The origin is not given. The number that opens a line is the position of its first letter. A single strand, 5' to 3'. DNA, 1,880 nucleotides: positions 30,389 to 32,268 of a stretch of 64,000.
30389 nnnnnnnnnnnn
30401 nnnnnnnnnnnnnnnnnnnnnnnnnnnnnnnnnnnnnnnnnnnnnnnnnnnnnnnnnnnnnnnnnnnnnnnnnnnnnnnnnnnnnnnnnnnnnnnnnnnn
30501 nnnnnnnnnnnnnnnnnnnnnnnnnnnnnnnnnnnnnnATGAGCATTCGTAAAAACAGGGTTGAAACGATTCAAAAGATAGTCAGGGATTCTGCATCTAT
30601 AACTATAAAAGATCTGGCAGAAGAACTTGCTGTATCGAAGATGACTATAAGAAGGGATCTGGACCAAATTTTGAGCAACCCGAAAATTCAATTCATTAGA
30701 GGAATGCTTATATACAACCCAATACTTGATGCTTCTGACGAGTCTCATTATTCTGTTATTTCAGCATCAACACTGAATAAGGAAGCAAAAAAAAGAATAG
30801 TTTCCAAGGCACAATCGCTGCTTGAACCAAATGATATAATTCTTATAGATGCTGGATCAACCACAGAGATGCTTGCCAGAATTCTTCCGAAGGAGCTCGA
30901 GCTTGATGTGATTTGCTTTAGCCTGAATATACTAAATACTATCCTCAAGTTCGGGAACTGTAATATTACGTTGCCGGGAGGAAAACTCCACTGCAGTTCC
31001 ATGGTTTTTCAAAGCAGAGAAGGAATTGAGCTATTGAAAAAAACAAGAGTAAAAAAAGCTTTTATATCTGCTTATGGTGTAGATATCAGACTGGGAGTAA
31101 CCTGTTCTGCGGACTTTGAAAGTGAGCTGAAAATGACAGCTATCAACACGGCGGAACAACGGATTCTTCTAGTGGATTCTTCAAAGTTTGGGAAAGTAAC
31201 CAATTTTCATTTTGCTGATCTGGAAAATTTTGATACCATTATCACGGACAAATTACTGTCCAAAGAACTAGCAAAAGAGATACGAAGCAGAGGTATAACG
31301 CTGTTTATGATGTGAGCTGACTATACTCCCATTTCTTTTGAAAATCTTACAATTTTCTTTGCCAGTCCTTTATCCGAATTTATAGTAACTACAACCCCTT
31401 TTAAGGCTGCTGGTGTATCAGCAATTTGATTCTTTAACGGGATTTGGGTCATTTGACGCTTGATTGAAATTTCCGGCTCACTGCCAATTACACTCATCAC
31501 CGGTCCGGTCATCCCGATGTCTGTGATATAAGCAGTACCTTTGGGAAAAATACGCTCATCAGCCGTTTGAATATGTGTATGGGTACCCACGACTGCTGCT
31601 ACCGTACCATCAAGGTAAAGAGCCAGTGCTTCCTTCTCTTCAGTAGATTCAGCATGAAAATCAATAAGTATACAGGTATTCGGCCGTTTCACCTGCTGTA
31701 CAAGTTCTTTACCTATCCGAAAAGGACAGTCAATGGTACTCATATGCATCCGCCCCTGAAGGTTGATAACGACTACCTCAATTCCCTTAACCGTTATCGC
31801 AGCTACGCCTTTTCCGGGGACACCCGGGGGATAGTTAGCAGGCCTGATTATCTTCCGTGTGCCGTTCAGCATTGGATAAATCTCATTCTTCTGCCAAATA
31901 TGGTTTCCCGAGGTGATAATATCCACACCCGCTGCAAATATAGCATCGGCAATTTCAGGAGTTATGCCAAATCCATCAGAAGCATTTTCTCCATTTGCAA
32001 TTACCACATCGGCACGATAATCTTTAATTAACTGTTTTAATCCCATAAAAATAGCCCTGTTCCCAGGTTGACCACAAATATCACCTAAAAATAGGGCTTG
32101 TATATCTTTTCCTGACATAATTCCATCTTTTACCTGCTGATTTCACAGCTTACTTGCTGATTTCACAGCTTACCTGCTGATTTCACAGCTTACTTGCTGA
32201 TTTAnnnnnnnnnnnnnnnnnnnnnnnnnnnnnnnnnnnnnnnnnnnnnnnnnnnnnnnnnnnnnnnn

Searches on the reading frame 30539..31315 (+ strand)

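Call 28: search_protein_families(library=pfam, proteins=[window:30539-31315:+], max_evalue=0.01)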
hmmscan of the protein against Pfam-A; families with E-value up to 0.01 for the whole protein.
window:30539-31315:+ (258 aa): 5 families
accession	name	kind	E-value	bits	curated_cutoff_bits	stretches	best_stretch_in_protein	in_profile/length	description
PF00455.28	DeoRC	-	5.8e-42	143.8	31.8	1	80-238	2-160/160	DeoR C terminal sensor domain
PF08220.18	HTH_DeoR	-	3.3e-09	36.8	21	1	7-45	1-39/57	DeoR-like helix-turn-helix domain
PF08279.18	HTH_11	-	2.4e-07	31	25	1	7-44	1-39/55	HTH domain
PF12116.14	SpoIIID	-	0.0036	17.8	27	0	5-47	5-46/82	Stage III sporulation protein D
PF01498.24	HTH_Tnp_Tc3_2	-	0.0085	16.8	31.5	0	10-42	3-40/72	Transposase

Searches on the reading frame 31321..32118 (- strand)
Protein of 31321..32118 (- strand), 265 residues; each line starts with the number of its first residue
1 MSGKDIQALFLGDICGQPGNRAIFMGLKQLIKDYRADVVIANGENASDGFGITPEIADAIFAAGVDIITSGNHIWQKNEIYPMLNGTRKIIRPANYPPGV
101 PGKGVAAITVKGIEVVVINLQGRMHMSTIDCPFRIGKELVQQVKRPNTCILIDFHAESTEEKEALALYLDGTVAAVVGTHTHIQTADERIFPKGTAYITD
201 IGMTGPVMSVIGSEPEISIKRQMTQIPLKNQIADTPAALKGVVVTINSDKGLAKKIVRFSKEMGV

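Call 28: search_protein_families(library=pfam, proteins=[window:31321-32118:-], max_evalue=0.01)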
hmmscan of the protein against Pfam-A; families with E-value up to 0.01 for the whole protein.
window:31321-32118:- (265 aa): 2 families
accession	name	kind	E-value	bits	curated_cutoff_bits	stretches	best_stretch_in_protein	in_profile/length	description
PF13277.11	YmdB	-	1.9e-101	339.1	27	1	9-258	1-252/253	YmdB-like protein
PF00149.33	Metallophos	-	1.7e-06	29.1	21.5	1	9-183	4-190/191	Calcineurin-like phosphoesterase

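Call 29: find_encoding_contigs(protein=window:31321-32118:-, flank=3000, max_places=10)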
Protein window:31321-32118:- (265 aa): 24 contigs read that carry it; 10 places shown.
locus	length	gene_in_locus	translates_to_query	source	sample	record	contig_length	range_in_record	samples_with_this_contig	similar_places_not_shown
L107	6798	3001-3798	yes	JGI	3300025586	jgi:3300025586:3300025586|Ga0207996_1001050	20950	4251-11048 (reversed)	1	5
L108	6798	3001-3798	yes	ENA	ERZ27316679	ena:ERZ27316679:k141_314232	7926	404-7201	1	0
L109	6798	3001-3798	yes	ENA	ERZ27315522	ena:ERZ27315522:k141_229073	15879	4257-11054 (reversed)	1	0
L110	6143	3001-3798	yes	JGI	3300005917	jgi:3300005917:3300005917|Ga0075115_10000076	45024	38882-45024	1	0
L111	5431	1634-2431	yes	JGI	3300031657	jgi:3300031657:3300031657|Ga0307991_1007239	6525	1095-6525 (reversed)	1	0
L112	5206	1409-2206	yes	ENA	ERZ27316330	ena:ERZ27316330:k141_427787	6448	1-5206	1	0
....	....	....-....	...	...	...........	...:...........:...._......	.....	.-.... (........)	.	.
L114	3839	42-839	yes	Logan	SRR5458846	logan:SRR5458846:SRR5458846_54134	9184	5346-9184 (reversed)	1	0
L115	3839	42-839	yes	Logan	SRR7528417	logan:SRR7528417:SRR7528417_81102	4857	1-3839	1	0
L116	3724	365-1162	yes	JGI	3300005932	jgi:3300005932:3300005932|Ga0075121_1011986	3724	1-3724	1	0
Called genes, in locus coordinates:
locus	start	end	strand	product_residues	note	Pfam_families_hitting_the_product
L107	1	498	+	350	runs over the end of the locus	PF01193:RNA_pol_L, PF01000:RNA_pol_A_bac, PF03118:RNA_pol_A_CTD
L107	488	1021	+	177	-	PF01196:Ribosomal_L17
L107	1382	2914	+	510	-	PF12072:RNase_Y_N, PF00013:KH_1 (weak), PF01966:HD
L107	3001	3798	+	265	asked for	PF00149:Metallophos (weak), PF13277:YmdB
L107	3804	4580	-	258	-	PF08220:HTH_DeoR, PF08279:HTH_11 (weak), PF00455:DeoRC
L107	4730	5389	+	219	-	PF00596:Aldolase_II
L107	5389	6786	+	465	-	PF00370:FGGY_N, PF02782:FGGY_C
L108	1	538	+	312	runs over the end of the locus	?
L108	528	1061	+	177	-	PF01196:Ribosomal_L17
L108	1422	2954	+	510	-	PF12072:RNase_Y_N, PF00013:KH_1 (weak), PF01966:HD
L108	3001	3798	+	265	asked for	PF00149:Metallophos (weak), PF13277:YmdB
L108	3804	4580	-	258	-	PF08220:HTH_DeoR, PF08279:HTH_11 (weak), PF00455:DeoRC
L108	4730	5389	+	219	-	PF00596:Aldolase_II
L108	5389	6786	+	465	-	PF00370:FGGY_N, PF02782:FGGY_C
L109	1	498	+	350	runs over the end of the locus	PF01193:RNA_pol_L, PF01000:RNA_pol_A_bac, PF03118:RNA_pol_A_CTD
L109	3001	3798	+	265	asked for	PF00149:Metallophos (weak), PF13277:YmdB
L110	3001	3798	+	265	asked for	PF00149:Metallophos (weak), PF13277:YmdB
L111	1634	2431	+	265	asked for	PF00149:Metallophos (weak), PF13277:YmdB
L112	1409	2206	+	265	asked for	PF00149:Metallophos (weak), PF13277:YmdB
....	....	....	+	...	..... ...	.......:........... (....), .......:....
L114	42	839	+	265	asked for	PF00149:Metallophos (weak), PF13277:YmdB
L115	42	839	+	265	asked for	PF00149:Metallophos (weak), PF13277:YmdB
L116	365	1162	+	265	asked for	PF00149:Metallophos (weak), PF13277:YmdB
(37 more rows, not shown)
